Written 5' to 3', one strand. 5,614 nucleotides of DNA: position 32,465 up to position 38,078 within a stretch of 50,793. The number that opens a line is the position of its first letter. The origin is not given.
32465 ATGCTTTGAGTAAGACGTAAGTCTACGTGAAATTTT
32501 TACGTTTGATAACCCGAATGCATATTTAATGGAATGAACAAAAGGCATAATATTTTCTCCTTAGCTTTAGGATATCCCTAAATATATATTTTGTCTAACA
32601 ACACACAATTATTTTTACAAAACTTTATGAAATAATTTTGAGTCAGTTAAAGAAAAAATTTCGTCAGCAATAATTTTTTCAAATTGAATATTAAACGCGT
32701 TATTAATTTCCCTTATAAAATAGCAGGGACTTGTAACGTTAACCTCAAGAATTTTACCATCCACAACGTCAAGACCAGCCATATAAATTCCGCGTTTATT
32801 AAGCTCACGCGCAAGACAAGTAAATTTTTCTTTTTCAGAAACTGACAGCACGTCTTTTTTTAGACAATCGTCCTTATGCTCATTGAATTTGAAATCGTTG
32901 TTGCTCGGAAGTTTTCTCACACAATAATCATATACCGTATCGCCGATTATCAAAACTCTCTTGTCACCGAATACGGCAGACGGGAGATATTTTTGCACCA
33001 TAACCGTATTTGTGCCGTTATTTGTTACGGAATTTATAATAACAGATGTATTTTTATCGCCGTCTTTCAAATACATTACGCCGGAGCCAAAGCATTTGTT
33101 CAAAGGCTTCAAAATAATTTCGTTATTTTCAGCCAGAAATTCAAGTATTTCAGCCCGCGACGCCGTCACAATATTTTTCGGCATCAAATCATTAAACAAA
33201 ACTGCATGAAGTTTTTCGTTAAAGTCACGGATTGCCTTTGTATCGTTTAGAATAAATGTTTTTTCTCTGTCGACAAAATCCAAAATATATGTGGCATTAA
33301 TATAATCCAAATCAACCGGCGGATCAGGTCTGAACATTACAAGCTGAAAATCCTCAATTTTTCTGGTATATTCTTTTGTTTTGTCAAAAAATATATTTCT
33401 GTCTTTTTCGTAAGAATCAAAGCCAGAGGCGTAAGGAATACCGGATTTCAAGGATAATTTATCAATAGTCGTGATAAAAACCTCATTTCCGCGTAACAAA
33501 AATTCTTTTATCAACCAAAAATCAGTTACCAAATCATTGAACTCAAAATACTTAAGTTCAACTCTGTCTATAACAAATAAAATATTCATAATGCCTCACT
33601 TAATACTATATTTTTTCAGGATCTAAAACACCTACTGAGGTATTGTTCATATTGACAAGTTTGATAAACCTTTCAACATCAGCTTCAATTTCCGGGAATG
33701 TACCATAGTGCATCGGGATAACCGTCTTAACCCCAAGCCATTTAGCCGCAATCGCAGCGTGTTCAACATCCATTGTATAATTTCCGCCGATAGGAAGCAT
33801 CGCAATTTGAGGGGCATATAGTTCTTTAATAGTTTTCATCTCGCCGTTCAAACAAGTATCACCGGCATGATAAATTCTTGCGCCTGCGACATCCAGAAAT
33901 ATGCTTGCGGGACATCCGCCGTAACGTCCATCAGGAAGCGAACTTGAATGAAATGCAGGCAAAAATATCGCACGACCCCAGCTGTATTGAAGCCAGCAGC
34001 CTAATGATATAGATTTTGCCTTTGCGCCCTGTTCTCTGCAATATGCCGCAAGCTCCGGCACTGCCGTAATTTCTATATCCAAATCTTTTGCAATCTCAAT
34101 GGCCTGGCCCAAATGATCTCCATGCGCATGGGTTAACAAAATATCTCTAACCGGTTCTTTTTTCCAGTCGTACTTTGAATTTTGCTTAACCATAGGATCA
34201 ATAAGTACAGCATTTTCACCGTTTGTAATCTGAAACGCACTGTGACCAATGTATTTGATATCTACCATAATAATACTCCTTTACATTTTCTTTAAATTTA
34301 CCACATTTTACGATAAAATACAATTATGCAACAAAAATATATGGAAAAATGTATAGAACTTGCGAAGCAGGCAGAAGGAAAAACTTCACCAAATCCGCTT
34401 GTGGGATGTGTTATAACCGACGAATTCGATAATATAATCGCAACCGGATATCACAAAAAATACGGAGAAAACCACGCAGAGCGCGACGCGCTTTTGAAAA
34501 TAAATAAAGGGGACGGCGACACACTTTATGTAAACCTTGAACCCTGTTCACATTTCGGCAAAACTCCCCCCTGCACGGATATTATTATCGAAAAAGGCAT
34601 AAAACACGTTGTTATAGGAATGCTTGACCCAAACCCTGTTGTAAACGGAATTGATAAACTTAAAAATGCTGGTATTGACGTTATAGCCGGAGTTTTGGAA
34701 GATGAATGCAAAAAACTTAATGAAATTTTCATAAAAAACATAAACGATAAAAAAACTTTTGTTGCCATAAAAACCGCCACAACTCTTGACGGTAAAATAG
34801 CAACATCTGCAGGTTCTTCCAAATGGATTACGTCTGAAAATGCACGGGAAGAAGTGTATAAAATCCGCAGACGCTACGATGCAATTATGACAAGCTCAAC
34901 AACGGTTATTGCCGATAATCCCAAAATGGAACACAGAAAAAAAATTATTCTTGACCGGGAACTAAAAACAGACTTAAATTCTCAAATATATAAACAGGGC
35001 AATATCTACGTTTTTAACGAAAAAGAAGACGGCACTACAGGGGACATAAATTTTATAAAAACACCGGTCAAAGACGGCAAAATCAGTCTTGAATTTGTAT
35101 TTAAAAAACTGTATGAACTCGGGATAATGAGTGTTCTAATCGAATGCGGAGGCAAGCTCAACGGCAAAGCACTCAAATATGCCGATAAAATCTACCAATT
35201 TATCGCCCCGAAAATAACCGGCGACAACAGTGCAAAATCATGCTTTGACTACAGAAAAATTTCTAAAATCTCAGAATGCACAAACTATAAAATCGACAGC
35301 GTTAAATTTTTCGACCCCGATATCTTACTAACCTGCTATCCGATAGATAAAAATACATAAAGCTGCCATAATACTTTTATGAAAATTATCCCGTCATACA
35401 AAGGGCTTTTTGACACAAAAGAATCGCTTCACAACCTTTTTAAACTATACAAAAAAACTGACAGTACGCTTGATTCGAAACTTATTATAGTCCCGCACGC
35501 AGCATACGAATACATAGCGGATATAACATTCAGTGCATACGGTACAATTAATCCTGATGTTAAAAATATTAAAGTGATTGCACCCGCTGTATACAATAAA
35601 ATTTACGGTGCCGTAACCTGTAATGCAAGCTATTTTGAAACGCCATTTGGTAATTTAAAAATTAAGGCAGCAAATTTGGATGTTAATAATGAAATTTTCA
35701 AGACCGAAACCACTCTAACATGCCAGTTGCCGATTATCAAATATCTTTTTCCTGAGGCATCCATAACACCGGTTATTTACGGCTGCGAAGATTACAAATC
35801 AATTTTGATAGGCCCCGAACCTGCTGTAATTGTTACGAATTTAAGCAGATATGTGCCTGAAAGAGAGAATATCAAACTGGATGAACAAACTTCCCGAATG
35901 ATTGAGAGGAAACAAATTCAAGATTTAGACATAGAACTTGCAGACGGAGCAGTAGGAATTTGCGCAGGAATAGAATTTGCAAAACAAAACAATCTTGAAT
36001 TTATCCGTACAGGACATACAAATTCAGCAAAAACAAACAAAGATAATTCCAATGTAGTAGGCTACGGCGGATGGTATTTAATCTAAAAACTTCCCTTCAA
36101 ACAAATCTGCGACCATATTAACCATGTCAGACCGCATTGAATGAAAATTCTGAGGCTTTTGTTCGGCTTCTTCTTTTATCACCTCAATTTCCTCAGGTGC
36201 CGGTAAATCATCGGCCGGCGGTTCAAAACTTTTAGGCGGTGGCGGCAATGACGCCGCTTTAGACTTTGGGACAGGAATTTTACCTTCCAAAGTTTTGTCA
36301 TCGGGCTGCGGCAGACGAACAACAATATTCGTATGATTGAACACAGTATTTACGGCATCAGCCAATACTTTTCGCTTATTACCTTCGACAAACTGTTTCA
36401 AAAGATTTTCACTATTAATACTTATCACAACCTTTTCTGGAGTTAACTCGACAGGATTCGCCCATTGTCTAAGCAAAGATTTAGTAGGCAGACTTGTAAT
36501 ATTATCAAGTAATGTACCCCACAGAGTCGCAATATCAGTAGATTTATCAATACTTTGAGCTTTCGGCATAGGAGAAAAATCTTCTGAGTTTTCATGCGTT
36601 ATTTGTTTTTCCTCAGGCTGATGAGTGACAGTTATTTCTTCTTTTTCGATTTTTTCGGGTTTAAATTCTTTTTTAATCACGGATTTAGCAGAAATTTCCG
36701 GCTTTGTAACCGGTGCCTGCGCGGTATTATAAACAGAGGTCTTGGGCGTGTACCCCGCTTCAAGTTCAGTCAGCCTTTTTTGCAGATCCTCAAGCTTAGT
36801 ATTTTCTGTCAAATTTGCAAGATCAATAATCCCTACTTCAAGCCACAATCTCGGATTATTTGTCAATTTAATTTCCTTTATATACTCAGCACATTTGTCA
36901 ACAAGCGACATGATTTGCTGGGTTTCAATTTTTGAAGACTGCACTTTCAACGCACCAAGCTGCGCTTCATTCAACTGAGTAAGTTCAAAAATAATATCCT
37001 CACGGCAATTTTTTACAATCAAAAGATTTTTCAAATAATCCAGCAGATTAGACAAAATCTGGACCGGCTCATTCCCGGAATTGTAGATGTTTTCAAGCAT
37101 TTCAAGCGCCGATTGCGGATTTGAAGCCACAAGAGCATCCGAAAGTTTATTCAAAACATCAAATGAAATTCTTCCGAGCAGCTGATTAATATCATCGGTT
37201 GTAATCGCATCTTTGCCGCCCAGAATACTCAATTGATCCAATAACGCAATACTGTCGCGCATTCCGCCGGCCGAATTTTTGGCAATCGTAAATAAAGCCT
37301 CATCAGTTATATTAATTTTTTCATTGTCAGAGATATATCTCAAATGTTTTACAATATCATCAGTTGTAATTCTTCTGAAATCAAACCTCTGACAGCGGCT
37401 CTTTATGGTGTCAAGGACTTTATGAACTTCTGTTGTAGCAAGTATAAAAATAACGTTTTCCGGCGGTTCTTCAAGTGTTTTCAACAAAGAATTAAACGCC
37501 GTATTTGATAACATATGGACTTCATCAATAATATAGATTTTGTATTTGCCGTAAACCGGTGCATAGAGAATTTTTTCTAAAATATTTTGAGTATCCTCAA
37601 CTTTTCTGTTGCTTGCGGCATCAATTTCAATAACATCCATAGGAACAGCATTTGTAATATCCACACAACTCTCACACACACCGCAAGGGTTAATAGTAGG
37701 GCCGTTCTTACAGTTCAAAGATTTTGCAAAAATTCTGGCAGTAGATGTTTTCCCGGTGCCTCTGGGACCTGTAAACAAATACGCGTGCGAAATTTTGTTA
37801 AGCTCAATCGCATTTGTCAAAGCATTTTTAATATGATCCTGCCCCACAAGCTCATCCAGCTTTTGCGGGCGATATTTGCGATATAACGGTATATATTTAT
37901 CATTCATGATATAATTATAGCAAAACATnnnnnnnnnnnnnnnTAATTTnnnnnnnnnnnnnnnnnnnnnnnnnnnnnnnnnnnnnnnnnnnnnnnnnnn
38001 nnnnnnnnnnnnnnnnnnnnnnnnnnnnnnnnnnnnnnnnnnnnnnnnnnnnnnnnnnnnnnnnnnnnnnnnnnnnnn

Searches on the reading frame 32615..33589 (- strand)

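Call 64: search_protein_families(library=pfam, proteins=[window:32615-33589:-], max_evalue=0.00001)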
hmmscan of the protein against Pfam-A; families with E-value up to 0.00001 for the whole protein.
window:32615-33589:- (324 aa): 3 families
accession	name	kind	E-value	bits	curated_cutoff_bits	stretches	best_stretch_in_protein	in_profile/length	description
PF02955.21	GSH-S_ATP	-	2.5e-45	154.5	23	1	125-298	1-173/175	Prokaryotic glutathione synthetase, ATP-grasp domain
PF02951.20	GSH-S_N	-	3.4e-19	69.5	21.3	1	1-121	1-119/119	Prokaryotic glutathione synthetase, N-terminal domain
PF08443.16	RimK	-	2.1e-07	31.2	21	1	156-285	41-165/188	RimK-like ATP-grasp domain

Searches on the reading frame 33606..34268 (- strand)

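Call 64: search_protein_families(library=pfam, proteins=[window:33606-34268:-], max_evalue=0.00001)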
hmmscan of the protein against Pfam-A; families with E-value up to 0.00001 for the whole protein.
window:33606-34268:- (220 aa): 3 families
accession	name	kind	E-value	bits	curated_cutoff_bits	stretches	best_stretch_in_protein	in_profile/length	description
PF13483.12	Lactamase_B_3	-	1.9e-20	73.9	24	1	4-187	2-160/160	Beta-lactamase superfamily domain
PF12706.13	Lactamase_B_2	-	5.5e-16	59.2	27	1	21-188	3-200/200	Beta-lactamase superfamily domain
PF00753.33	Lactamase_B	-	5.2e-11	43.3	22.7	1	10-185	7-194/196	Metallo-beta-lactamase superfamily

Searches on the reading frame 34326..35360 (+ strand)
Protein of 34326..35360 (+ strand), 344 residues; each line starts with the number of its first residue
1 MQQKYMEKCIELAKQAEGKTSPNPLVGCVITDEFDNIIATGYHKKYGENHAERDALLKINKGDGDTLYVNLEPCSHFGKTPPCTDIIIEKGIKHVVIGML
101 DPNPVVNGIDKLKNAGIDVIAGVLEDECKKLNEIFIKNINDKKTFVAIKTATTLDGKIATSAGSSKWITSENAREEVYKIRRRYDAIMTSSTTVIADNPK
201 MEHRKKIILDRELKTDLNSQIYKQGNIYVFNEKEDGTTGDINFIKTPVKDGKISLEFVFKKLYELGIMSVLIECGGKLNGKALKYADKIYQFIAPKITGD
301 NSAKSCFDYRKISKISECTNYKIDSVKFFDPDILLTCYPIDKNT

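Call 64: search_protein_families(library=pfam, proteins=[window:34326-35360:+], max_evalue=0.00001)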
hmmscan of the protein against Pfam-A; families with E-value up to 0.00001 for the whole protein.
window:34326-35360:+ (344 aa): 4 families
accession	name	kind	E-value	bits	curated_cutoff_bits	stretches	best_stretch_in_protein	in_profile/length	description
PF01872.23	RibD_C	-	7.8e-32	111.1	24.1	1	145-335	2-197/197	RibD C-terminal domain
PF00383.29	dCMP_cyt_deam_1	-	2.5e-19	69.5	25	1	2-99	4-102/102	Cytidine and deoxycytidylate deaminase zinc-binding region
PF14437.12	MafB19-deam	-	4.3e-09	36.9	27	1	2-138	3-140/142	MafB19-like deaminase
PF18785.7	Inv-AAD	-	2.7e-07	30.9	26.5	0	30-121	5-116/129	Invertebrate-AID/APOBEC-deaminase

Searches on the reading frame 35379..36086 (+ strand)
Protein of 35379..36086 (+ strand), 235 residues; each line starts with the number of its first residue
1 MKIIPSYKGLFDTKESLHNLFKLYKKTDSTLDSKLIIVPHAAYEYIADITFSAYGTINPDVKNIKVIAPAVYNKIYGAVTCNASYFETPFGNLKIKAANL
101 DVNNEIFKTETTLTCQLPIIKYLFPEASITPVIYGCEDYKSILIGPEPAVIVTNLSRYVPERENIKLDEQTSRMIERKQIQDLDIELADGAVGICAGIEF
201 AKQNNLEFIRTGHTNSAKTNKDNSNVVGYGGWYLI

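Call 64: search_protein_families(library=pfam, proteins=[window:35379-36086:+], max_evalue=0.00001)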
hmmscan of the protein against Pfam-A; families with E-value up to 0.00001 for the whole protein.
window:35379-36086:+ (235 aa): 1 family
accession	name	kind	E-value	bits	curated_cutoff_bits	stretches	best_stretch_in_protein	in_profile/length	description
PF01875.22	Memo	-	4.8e-12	46.1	27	1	14-140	13-152/269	Memo-like protein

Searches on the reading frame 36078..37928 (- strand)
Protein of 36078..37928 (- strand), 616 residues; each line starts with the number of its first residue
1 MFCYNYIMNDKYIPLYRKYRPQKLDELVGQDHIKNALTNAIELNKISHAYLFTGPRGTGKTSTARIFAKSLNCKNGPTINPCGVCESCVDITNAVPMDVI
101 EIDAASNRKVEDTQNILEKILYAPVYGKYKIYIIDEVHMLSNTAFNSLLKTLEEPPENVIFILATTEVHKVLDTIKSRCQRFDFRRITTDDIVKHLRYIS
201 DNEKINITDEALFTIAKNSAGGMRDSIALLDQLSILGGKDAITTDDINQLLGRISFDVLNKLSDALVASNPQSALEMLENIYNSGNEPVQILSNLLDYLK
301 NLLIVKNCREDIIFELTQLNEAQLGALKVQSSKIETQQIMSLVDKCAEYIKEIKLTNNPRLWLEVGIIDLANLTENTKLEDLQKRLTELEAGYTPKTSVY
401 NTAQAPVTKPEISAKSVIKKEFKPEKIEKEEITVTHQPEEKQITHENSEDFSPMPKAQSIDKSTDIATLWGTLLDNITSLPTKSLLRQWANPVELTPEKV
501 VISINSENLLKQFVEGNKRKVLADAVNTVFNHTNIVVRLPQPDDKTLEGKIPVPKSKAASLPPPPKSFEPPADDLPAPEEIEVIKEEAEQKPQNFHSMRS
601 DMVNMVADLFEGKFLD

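Call 64: search_protein_families(library=pfam, proteins=[window:36078-37928:-], max_evalue=0.00001)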
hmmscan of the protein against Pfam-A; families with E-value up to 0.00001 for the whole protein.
window:36078-37928:- (616 aa): 6 families
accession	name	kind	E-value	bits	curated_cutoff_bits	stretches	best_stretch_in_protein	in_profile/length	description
PF13177.12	DNA_pol3_delta2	-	2.5e-46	158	27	1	30-187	2-160/161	DNA polymerase III, delta subunit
PF12169.13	DNA_pol3_gamma3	-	4.2e-13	49.7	24.4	1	242-384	1-141/143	DNA polymerase III subunits gamma and tau domain III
PF00004.35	AAA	-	6e-13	49.8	21.2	1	51-184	2-125/131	ATPase family associated with various cellular activities (AAA)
PF22608.2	DNAX_ATPase_lid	-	1.5e-09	38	27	1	192-232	2-42/49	DNA polymerase III clamp loader subunit, ATPase lid domain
PF05496.18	RuvB_N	-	6.7e-08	32.9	27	1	20-103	2-91/159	Holliday junction DNA helicase RuvB P-loop domain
PF13401.12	AAA_22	-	7.7e-07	29.9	27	1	51-166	9-123/130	AAA domain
